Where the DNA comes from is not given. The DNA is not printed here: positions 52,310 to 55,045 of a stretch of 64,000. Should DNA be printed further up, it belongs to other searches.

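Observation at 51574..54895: Chimeric redox enzyme: xanthine-oxidase-family FAD and [2Fe-2S] modules wired to a DMSO-reductase-family (bis-MGD) catalytic subunit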

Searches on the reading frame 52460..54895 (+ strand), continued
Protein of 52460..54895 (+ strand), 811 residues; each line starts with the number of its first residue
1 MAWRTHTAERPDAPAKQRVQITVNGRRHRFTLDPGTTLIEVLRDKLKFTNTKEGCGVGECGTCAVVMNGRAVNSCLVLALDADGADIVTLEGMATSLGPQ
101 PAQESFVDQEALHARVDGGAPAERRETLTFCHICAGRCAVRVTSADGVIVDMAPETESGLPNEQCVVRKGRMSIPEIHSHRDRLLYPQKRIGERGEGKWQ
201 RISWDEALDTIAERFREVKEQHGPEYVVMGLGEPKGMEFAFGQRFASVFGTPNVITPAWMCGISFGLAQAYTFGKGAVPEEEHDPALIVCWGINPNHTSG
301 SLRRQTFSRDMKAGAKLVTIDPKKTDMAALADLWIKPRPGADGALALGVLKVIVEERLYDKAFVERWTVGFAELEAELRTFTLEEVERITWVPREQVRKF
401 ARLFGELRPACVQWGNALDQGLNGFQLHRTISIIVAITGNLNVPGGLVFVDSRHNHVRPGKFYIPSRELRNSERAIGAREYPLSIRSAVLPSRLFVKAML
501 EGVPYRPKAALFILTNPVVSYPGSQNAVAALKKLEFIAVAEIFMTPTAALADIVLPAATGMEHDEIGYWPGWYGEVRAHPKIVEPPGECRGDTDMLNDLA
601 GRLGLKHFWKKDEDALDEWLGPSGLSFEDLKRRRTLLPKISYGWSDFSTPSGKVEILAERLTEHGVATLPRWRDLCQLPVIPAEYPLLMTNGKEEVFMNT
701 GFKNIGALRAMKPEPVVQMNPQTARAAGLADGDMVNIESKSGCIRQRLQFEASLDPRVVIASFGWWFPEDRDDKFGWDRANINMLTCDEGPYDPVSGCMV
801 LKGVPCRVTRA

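Call 35: find_encoding_contigs(protein=P0105, flank=10000, max_places=1)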
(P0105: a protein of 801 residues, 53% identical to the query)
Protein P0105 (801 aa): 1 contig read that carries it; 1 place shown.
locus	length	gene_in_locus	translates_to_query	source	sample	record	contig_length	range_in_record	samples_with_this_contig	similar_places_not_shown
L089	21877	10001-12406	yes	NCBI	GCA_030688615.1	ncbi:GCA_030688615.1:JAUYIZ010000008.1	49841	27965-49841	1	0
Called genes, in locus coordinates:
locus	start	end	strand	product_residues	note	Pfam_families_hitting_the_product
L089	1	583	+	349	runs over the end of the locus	-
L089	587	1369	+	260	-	PF01925:TauE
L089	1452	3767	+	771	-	PF03176:MMPL, PF02460:Patched (weak), PF12349:Sterol-sensing, PF03176:MMPL, PF00873:ACR_tran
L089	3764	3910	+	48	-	PF11127:YgaP-like_TM (weak)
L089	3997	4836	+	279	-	PF17131:TP_0789-like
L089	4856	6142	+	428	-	-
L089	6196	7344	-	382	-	PF07690:MFS_1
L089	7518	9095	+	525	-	PF00501:AMP-binding, PF13193:AMP-binding_C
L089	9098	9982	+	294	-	PF00941:FAD_binding_5, PF03450:CO_deh_flav_C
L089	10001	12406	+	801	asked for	PF00111:Fer2 (weak), PF00384:Molybdopterin, PF01568:Molydop_binding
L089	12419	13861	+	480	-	PF20695:UbiD_N, PF01977:UbiD, PF20696:UbiD_C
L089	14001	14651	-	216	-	PF07022:Phage_CI_repr, PF00717:Peptidase_S24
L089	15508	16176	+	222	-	-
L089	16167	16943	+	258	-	PF03848:TehB (weak), PF13489:Methyltransf_23, PF08241:Methyltransf_11, PF08242:Methyltransf_12, PF13649:Methyltransf_25, PF13847:Methyltransf_31 (weak)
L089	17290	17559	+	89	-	PF12441:CopG_antitoxin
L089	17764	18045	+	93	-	PF05015:HigB-like_toxin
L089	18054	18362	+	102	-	PF01381:HTH_3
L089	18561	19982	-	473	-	PF13546:DDE_5 (weak)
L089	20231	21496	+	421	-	PF03050:DDE_Tnp_IS66, PF13817:DDE_Tnp_IS66_C (weak)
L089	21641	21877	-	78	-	?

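Call 47: predict_structure(alignment_id=A2)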
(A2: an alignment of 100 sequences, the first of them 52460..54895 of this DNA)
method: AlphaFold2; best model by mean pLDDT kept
length: 811 residues; sequences in the alignment: 100
mean_pLDDT: 85.4   pTM: 0.88
mean pLDDT of the five models: 85.4, 84.9, 83.9, 82.7, 77.8
residues with pLDDT >= 90: 434; 70-90: 273; 50-70: 59; < 50: 45
segments of 3 or more residues with pLDDT < 50: 1-12, 52-59, 97-118
pLDDT, mean of each block of 10 residues (from residue 1): 33 73 94 89 82 49 74 83 88 58 41 44 81 71 83 78 63 76 95 90 98 98 97 78 93 80 83 91 94 68 80 93 85 93 96 98 97 98 98 98 97 70 88 97 94 87 79 89 83 91 95 91 92 97 94 94 78 79 92 92 93 90 95 90 90 97 93 91 94 65 78 86 97 96 94 94 87 88 83 83 92 93
secondary structure, 60 per line:
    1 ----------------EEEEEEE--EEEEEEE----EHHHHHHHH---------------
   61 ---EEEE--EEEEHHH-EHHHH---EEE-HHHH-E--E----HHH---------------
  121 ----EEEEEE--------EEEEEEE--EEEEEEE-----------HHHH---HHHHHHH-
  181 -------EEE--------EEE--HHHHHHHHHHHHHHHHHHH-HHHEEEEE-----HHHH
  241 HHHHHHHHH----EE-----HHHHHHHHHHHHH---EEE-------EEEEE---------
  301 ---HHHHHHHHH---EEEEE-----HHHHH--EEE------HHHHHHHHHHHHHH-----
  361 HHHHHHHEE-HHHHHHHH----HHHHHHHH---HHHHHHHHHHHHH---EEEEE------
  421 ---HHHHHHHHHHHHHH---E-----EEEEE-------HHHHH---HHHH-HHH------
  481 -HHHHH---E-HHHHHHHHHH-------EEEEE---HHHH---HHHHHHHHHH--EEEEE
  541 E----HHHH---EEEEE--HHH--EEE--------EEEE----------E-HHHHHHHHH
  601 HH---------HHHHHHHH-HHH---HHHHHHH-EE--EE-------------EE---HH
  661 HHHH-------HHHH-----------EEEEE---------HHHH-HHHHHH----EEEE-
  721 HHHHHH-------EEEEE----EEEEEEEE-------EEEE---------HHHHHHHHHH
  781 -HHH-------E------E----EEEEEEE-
elements in order (helices of 4 or more, strands of 3 or more residues): E17-23 E26-32 H38-45 E64-67 E70-73 H79-82 E86-88 H90-93 E125-130 E139-145 E148-154 H166-169 H173-179 E188-190 E199-201 H204-222 E227-231 H237-249 H261-273 E277-279 E287-291 H304-312 E316-320 H326-330 E333-335 H342-355 H361-367 H371-378 H383-390 H394-406 E410-414 H424-437 E447-451 H459-463 H467-470 H482-486 H492-501 E509-513 H517-520 H524-533 E536-541 H546-549 E553-557 E565-567 E576-579 H592-602 H612-619 H627-633 H659-664 H672-675 E687-691 H701-704 H706-711 E716-719 H721-726 E734-738 E743-750 E758-761 H771-780 E804-810

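Call 50: fold_search(model_id=the predicted structure, library=pdb)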
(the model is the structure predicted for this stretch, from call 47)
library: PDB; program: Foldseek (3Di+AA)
matches with E <= 10: 1089; with E <= 0.001: 230
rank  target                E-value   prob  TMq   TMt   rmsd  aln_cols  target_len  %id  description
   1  2e7z                  4.3e-53  1.00  0.77  0.86   2.8       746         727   28  Acetylene Hydratase from Pelobacter acetylenicus (released 2007-02-27)
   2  7vw6_A                3.7e-44  1.00  0.70  0.63  12.3       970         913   19  Cryo-EM Structure of Formate Dehydrogenase 1 from Methylorubrum extorquens AM1 (released 2022-06-01)
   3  9ktl_A                4.0e-43  1.00  0.69  0.59  12.4       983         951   19  Cryo-EM structure of reduced form of formate dehydrogenase from Rhodobacter aestuarii (RaFDH) with NADH (released 2025-06-18)
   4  8j83_A                4.2e-43  1.00  0.70  0.63  11.9       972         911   19  Crystal structure of formate dehydrogenase from Methylorubrum extorquens AM1 (released 2023-10-11)
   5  1fdi                  6.2e-43  1.00  0.69  0.78   5.3       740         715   23  OXIDIZED FORM OF FORMATE DEHYDROGENASE H FROM E. COLI COMPLEXED WITH THE INHIBITOR NITRITE (released 1997-08-20)
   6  2nap                  1.1e-41  1.00  0.70  0.78   5.2       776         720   23  DISSIMILATORY NITRATE REDUCTASE (NAP) FROM DESULFOVIBRIO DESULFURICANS (released 1999-09-19)
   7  8rqz_C                1.6e-41  1.00  0.70  0.59  11.8       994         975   18  Crystal structure of Molybdenum bispyranopterin guanine dinucleotide formate dehydrogenases ForCE1 from Bacillus subti (released 2025-08-06)
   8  7z0t_A                2.9e-41  1.00  0.70  0.79   5.2       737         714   24  Structure of the Escherichia coli formate hydrogenlyase complex (aerobic preparation, composite structure) (released 2022-09-28)
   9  2jio                  4.0e-41  1.00  0.69  0.77   5.3       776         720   23  A New Catalytic Mechanism of Periplasmic Nitrate Reductase from Desulfovibrio desulfuricans ATCC 27774 from Crystallogra (released 2008-03-18)
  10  2v45                  6.2e-41  1.00  0.70  0.78   5.3       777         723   23  A New Catalytic Mechanism of Periplasmic Nitrate Reductase from Desulfovibrio desulfuricans ATCC 27774 from Crystallogra (released 2008-03-18)
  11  6cz7_C                8.6e-41  1.00  0.71  0.72   5.0       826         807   19  The arsenate respiratory reductase (Arr) complex from Shewanella sp. ANA-3 (released 2018-08-15)
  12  4dmr                  1.5e-40  1.00  0.66  0.69   5.4       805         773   22  REDUCED DMSO REDUCTASE FROM RHODOBACTER CAPSULATUS WITH BOUND DMSO SUBSTRATE (released 1998-03-18)
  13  1e61_A                2.1e-40  1.00  0.66  0.70   5.0       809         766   22  OXIDIZED DMSO REDUCTASE EXPOSED TO HEPES - Structure II BUFFER (released 2000-08-25)
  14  6cz7_A                2.3e-40  1.00  0.72  0.72   4.9       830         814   19  The arsenate respiratory reductase (Arr) complex from Shewanella sp. ANA-3 (released 2018-08-15)
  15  1dms                  2.3e-40  1.00  0.65  0.69   5.3       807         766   22  STRUCTURE OF DMSO REDUCTASE (released 1998-07-01)
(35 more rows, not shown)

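Call 54: search_protein_families(library=pfam, proteins=[L048:2667-3974:+, L048:4136-4819:+, L048:4859-6040:+, L048:7838-8542:+, L048:8656-9939:+, L048:14338-15630:+, L048:15736-16755:+, L048:17005-17550:+, L048:17547-18854:+, L048:19047-21008:+], max_evalue=0.0001)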
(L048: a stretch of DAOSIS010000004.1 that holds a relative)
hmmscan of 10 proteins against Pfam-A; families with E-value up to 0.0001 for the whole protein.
L048:2667-3974:+ (435 aa): 0 families

L048:4136-4819:+ (227 aa): 1 family
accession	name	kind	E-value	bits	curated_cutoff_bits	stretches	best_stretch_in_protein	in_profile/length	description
PF01796.24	OB_ChsH2_C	-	4e-11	43.1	27.1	1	138-202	3-63/65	ChsH2, C-terminal OB-fold domain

L048:4859-6040:+ (393 aa): 4 families
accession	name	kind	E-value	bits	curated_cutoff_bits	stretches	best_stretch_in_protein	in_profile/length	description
PF22691.2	Thiolase_C_1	-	2.3e-32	112.1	28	1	266-391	17-142/144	Thiolase C-terminal domain-like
PF00108.29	Thiolase_N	-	6.8e-15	55.6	26.4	1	8-165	5-163/260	Thiolase, N-terminal domain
PF07451.17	SpoVAD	-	2.9e-06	26.7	22.1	1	27-109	56-131/329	Stage V sporulation protein AD (SpoVAD)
PF00109.32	ketoacyl-synt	-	8.1e-05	22.8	20.8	1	66-120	157-212/252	Beta-ketoacyl synthase, N-terminal domain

L048:7838-8542:+ (234 aa): 2 families
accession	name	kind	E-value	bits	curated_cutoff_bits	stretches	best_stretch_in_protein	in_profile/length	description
PF00440.29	TetR_N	-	1.4e-17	63.6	24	1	28-73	1-46/47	Bacterial regulatory proteins, tetR family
PF14246.11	TetR_C_7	-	8.3e-08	32.7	22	1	113-209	17-114/119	AefR-like transcriptional repressor, C-terminal domain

L048:8656-9939:+ (427 aa): 7 families
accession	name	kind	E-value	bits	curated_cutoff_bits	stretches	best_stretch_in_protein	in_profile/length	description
PF02754.22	CCG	-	8e-34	116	20.6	2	322-406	1-84/85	Cysteine-rich domain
PF13183.11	Fer4_8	-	1.4e-12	48.4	27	1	16-84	1-67/68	4Fe-4S dicluster domain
PF12838.12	Fer4_7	-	1.2e-07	32.5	27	1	19-84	1-51/52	4Fe-4S dicluster domain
PF13534.11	Fer4_17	-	2.5e-06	28.4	22.2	1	19-84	1-59/61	4Fe-4S dicluster domain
PF13237.11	Fer4_10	-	3e-06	27.5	25.5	0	15-40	4-28/53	4Fe-4S dicluster domain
PF13484.11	Fer4_16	-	1.6e-05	26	30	1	19-83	1-65/66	4Fe-4S double cluster binding domain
PF13187.11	Fer4_9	-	3.3e-05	24.3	27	0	19-84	1-50/52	4Fe-4S dicluster domain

L048:14338-15630:+ (430 aa): 1 family
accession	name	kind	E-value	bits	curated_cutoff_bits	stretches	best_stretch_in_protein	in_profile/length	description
PF07690.21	MFS_1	-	4e-39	134.9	33.4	2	27-269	3-237/347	Major Facilitator Superfamily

L048:15736-16755:+ (339 aa): 1 family
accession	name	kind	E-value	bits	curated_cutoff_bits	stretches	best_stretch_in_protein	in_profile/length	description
PF03480.18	DctP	-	1.5e-45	156.2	23.4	1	51-319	17-284/286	Bacterial extracellular solute-binding protein, family 7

L048:17005-17550:+ (181 aa): 1 family
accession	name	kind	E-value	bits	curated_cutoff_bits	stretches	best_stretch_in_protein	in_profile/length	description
PF04290.18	DctQ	-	1.4e-22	80.4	28.3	1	29-158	1-128/132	Tripartite ATP-independent periplasmic transporters, DctQ component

L048:17547-18854:+ (435 aa): 1 family
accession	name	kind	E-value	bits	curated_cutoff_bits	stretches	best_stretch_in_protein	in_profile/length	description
PF06808.19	DctM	-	1.3e-85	288.2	23.8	1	13-425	3-411/413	Tripartite ATP-independent periplasmic transporter, DctM component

L048:19047-21008:+ (653 aa): 10 families
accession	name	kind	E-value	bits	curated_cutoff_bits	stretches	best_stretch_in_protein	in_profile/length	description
PF00724.26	Oxidored_FMN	-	1.1e-60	206.2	27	1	7-348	2-341/342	NADH:flavin oxidoreductase / NADH oxidase family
PF07992.20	Pyr_redox_2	-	2.5e-30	106.4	26.1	1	392-642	1-287/291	Pyridine nucleotide-disulphide oxidoreductase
PF00070.33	Pyr_redox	-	1.5e-17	64.3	22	1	518-586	2-70/82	Pyridine nucleotide-disulphide oxidoreductase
PF01266.30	DAO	-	1.5e-12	48.2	27.9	0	393-427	1-35/353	FAD dependent oxidoreductase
PF13450.12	NAD_binding_8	-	3.7e-11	43.6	21.9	1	396-429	1-34/68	NAD(P)-binding Rossmann-like domain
PF13738.12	Pyr_redox_3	-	2.1e-10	40.8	30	0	515-619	164-276/305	Pyridine nucleotide-disulphide oxidoreductase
PF01134.28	GIDA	-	1.5e-09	37.9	22.1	1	393-461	1-75/391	Glucose inhibited division protein A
PF03486.20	HI0933_like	-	5.8e-09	36.2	50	0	393-435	2-44/244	HI0933-like protein Rossmann domain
PF12831.13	FAD_oxidored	-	3.1e-08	33.8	27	1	394-434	2-42/416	FAD dependent oxidoreductase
PF00890.30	FAD_binding_2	-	2.7e-07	30.6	20.4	0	394-428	2-36/414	FAD binding domain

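Call 57: search_solved_structures(query=L089:12419-13861:+, max_evalue=1e-20)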
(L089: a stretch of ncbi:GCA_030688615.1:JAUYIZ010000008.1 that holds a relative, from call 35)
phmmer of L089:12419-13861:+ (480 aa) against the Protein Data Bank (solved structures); distinct sequences matched with E-value up to 1e-20: 38.
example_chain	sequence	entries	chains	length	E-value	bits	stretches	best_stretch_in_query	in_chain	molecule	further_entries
7abn_D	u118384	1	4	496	1.5e-86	294.4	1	4-478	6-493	UbiD-like decarboxylase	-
4ip2_A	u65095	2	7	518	1.7e-86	294.1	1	4-478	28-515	Aromatic Acid Decarboxylase | PA0254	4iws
7abo_C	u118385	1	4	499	2.9e-86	293.4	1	4-478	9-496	UbiD-like decarboxylase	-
7pda_A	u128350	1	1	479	2.1e-79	270.8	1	3-466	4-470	UbiD family decarboxylase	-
9gqr_A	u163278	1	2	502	4e-73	250.1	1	6-479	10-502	decarboxylase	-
7nf4_A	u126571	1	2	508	1.8e-66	228.1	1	5-479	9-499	Ferulic acid decarboxylase 1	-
7nf0_A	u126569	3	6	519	6.1e-66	226.4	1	5-479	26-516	Ferulic acid decarboxylase 1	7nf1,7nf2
8oed_A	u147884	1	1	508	1.2e-65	225.4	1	5-479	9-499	Ferulic acid decarboxylase 1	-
7nf3_A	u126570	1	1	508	1.6e-65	225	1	5-479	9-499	Ferulic acid decarboxylase 1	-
4za4_A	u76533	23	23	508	2.2e-65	224.5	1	5-479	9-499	Fdc1 | Putative uncharacterized protein An03g06590 | A niger Fdc1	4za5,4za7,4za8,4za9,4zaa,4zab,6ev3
8oeo_A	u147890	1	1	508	2.9e-65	224.1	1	5-479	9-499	Ferulic acid decarboxylase 1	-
8oeh_A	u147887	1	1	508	3e-65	224.1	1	5-479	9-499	Ferulic acid decarboxylase 1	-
6tie_AAA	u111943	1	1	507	3.2e-65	224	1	5-479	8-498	Ferulic acid decarboxylase 1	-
6tib_AAA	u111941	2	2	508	3.2e-65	224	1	5-479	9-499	Ferulic acid decarboxylase 1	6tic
6r2z_A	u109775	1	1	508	4.1e-65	223.6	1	5-479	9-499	Ferulic acid decarboxylase 1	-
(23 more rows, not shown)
